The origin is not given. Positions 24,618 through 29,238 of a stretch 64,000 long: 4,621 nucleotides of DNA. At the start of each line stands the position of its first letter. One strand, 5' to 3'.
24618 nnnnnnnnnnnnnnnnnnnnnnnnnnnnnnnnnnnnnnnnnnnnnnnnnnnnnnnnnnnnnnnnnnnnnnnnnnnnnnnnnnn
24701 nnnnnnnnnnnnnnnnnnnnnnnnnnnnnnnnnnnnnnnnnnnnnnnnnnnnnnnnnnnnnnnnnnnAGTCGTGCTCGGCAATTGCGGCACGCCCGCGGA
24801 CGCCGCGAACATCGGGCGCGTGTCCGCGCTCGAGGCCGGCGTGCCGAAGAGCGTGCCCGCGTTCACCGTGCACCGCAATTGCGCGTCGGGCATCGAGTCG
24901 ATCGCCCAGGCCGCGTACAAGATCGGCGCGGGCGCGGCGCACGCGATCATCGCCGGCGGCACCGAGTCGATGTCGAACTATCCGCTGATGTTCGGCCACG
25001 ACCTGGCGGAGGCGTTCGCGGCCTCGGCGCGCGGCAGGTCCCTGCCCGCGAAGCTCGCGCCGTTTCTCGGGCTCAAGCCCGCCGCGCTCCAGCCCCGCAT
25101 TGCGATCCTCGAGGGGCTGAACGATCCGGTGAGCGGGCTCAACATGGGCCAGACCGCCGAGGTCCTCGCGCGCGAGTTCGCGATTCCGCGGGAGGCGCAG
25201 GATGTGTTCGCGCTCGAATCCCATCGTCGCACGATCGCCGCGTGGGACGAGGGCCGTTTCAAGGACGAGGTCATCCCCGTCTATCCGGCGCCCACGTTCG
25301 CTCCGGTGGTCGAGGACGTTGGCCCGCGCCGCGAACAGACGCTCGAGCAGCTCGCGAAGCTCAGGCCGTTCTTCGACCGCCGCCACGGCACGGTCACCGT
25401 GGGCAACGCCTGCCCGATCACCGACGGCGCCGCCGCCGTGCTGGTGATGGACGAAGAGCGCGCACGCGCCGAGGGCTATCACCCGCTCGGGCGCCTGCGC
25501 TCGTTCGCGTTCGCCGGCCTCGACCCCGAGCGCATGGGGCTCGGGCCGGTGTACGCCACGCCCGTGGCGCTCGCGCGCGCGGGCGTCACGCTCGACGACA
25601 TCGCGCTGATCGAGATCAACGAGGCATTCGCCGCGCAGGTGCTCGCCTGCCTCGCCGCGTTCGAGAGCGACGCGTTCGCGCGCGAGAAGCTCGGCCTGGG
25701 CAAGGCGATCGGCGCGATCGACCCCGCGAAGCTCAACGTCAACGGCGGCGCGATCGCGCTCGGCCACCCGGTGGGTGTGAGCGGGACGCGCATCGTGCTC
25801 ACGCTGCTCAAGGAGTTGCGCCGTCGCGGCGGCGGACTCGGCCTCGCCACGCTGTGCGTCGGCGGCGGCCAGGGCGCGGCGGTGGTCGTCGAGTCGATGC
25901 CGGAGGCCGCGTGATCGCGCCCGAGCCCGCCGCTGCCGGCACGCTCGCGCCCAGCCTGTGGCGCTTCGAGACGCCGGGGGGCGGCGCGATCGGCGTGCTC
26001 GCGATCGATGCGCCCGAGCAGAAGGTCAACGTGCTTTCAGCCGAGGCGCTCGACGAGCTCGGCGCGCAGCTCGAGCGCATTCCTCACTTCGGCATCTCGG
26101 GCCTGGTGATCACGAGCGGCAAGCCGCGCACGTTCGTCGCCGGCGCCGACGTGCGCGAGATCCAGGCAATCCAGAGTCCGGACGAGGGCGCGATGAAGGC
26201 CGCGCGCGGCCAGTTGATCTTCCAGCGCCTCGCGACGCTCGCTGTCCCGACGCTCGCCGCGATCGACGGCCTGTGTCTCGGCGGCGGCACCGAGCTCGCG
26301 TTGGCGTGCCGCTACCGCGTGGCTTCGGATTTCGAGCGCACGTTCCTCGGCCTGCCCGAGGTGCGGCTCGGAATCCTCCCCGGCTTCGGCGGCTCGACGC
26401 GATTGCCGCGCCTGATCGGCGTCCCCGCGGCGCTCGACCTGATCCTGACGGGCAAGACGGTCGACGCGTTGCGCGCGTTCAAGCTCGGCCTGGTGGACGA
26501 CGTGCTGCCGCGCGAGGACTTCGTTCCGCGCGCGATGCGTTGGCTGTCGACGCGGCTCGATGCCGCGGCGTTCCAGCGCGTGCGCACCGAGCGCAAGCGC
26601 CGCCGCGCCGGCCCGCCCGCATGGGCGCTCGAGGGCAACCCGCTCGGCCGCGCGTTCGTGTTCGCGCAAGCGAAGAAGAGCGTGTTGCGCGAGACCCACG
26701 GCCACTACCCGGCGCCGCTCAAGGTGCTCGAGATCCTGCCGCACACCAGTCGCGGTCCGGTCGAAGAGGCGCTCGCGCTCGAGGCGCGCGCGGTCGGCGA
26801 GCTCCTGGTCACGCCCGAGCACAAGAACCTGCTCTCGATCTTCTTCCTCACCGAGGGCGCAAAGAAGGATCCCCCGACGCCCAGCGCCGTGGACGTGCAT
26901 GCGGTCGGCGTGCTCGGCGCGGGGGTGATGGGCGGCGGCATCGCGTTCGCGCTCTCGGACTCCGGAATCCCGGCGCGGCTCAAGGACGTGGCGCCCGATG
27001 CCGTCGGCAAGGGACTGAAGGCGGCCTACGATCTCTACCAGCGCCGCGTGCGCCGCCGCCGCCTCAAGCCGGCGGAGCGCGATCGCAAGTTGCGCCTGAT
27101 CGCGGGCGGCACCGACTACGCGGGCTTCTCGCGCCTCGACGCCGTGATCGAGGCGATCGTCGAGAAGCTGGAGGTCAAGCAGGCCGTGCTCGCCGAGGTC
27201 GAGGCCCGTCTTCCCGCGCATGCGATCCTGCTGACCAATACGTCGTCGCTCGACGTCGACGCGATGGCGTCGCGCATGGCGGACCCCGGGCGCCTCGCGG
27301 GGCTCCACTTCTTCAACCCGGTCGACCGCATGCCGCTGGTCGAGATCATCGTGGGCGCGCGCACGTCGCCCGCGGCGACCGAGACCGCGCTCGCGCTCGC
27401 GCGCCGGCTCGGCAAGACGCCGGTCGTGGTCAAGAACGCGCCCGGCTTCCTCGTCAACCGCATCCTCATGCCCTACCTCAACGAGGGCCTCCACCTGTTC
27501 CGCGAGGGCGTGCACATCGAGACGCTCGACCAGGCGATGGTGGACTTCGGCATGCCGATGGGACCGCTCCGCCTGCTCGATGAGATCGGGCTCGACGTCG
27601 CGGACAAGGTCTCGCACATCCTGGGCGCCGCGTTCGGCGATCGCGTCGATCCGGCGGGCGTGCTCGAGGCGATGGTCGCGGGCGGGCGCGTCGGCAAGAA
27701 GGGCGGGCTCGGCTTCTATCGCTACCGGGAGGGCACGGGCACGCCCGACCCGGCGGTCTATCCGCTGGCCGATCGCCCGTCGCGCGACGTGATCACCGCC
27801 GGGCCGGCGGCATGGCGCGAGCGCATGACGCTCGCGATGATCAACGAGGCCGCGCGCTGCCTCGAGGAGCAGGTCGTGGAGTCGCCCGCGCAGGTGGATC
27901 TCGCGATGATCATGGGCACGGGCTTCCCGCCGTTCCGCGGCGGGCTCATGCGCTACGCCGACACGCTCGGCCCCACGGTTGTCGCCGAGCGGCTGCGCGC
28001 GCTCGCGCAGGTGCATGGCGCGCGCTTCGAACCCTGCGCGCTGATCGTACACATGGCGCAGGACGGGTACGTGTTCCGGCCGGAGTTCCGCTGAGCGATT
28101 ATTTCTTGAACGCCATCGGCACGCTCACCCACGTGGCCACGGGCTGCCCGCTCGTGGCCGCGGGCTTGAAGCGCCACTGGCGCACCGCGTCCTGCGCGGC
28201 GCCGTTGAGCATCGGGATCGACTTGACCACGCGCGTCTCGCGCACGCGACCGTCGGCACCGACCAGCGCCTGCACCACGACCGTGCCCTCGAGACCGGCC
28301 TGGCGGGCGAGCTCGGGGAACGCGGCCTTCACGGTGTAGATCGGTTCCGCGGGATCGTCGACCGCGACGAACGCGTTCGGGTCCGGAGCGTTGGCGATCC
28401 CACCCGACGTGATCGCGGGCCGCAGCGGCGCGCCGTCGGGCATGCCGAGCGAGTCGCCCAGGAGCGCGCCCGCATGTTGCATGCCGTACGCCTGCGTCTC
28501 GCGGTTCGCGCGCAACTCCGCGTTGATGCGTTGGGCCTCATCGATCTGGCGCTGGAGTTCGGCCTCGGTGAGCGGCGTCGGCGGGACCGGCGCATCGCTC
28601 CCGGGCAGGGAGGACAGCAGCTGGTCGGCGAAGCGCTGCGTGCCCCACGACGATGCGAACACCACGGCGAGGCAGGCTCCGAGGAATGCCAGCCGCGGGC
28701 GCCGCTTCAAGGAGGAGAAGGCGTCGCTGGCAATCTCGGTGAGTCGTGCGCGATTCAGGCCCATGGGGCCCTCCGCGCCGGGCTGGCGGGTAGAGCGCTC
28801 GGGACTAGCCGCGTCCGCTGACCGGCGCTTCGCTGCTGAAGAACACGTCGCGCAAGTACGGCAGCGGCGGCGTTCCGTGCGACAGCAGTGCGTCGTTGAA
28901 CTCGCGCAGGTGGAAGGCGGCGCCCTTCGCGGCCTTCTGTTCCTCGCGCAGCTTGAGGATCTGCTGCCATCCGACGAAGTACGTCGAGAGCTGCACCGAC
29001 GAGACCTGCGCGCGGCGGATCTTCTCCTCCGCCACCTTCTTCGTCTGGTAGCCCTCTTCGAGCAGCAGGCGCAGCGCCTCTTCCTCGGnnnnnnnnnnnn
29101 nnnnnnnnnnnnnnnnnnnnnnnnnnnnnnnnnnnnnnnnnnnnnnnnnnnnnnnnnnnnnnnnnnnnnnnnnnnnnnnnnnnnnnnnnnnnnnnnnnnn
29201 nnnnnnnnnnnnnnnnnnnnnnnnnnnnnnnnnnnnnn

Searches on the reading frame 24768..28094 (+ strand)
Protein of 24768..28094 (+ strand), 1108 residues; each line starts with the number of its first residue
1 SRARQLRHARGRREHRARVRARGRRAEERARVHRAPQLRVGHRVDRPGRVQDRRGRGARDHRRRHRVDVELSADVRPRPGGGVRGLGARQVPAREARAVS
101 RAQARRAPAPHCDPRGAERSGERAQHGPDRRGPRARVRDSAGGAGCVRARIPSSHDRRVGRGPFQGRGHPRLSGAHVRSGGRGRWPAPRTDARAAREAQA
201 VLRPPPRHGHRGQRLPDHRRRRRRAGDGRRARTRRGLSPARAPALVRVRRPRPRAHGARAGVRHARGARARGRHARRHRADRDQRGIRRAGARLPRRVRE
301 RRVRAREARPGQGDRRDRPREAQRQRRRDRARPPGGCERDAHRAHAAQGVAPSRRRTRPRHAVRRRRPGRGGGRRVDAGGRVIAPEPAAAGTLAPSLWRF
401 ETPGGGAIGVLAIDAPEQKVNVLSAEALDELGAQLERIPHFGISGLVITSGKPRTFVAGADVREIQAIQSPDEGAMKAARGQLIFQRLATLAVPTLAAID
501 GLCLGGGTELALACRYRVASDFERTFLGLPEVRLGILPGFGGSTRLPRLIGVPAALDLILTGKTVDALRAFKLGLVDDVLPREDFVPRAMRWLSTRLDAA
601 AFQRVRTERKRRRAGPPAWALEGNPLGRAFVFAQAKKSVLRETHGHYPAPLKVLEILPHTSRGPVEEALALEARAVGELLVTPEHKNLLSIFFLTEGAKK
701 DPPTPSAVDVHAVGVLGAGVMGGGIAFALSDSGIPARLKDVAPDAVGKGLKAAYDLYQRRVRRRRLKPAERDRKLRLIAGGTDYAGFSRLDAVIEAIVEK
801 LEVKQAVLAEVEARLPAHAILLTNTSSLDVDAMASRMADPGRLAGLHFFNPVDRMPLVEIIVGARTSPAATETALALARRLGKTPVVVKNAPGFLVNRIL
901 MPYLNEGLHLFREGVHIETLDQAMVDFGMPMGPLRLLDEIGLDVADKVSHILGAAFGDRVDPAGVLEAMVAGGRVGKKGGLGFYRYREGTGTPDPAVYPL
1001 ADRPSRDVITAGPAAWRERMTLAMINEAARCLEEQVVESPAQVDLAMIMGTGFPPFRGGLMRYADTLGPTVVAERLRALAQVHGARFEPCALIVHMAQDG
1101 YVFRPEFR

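Call 37: search_protein_families(library=pfam, proteins=[window:24768-28094:+], max_evalue=0.001)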
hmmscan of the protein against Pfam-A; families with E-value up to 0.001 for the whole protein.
window:24768-28094:+ (1108 aa): 4 families
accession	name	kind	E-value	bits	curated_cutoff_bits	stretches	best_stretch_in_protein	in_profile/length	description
PF02737.24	3HCDH_N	-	1e-53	182.4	22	1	713-890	2-179/180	3-hydroxyacyl-CoA dehydrogenase, NAD binding domain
PF00725.27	3HCDH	-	9.1e-37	125.9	22.1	2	893-986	1-97/97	3-hydroxyacyl-CoA dehydrogenase, C-terminal domain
PF00378.25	ECH_1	-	7.4e-33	114.4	27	1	407-596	5-190/251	Enoyl-CoA hydratase/isomerase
PF16113.10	ECH_2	-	3e-23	83.3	27.2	1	411-585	4-177/335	Enoyl-CoA hydratase/isomerase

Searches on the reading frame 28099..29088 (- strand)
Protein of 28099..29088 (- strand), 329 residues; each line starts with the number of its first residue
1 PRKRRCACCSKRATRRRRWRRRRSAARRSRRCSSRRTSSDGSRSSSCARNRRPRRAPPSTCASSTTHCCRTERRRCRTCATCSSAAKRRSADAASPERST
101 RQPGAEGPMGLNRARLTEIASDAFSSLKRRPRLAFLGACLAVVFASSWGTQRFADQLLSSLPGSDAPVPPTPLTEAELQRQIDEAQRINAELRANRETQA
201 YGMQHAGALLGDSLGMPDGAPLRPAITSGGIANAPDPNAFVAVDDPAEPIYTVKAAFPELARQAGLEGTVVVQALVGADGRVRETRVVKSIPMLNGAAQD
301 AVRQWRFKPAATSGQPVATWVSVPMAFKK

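Call 58: search_protein_families(library=pfam, proteins=[window:28099-29088:-], max_evalue=0.00001)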
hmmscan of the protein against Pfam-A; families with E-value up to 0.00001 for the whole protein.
window:28099-29088:- (329 aa): 1 family
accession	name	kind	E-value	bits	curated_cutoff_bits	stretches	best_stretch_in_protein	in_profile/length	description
PF03544.19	TonB_C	-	2.6e-20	73.1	24.6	1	256-328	4-78/79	Gram-negative bacterial TonB protein C-terminal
